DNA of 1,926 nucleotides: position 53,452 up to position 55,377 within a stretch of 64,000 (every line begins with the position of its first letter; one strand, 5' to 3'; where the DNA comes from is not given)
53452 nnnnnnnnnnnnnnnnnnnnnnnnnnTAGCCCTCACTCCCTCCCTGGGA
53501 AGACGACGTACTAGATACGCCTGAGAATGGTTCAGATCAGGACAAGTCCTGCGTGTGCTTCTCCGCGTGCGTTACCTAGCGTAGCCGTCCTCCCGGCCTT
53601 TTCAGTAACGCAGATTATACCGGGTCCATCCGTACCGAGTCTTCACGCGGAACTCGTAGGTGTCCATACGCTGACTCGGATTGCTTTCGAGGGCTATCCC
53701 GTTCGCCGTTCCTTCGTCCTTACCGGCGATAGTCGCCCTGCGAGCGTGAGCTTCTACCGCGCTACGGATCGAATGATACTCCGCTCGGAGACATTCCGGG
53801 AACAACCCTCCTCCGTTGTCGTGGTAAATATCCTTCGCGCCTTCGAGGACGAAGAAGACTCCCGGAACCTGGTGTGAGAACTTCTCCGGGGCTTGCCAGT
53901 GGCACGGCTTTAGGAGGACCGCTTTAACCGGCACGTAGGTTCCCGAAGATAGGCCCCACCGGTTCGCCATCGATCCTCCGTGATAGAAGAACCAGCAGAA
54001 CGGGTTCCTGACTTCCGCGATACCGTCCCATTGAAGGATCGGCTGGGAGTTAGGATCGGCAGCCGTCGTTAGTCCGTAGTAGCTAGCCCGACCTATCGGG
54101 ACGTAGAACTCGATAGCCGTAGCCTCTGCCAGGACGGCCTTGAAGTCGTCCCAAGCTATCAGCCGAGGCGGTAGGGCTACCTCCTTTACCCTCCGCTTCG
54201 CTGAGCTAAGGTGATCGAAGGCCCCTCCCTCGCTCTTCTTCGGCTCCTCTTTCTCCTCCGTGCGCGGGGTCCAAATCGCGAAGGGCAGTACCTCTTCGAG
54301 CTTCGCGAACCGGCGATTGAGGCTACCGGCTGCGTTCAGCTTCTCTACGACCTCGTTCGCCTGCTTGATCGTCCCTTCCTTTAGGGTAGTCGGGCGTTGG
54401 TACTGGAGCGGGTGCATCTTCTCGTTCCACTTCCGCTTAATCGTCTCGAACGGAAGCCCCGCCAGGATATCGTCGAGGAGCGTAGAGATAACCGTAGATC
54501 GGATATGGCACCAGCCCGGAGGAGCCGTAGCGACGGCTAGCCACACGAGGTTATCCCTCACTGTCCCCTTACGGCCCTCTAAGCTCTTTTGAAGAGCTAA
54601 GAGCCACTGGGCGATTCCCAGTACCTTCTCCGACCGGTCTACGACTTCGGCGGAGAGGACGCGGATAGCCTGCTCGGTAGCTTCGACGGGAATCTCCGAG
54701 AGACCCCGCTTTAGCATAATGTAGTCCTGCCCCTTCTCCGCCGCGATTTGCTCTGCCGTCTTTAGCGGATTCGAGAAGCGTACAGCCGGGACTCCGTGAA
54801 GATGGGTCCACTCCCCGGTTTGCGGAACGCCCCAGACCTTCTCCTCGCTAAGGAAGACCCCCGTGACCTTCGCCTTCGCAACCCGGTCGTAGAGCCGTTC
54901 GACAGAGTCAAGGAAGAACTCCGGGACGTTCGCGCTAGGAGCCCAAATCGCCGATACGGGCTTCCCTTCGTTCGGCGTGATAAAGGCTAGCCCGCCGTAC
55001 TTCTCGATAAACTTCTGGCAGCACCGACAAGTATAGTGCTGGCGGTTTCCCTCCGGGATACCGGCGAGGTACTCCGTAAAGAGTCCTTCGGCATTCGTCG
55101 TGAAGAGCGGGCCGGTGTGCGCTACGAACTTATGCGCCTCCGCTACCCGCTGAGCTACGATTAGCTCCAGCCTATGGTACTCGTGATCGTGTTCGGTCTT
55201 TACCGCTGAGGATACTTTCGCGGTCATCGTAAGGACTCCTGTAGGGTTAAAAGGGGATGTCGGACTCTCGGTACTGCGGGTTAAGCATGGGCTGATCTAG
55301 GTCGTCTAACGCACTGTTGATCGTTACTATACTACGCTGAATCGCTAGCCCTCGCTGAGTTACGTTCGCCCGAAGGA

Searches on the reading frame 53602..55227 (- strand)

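Call 51: search_protein_families(library=phrogs, proteins=[window:53602-55227:-], max_evalue=0.00001)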
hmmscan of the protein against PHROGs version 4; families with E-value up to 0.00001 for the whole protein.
window:53602-55227:- (541 aa): 2 families
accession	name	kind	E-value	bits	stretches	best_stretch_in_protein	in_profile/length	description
phrog_1735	-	unknown function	1.8e-91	309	2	16-420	3-412/673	-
phrog_23228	-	unknown function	6.6e-13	49.2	1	241-401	37-195/472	-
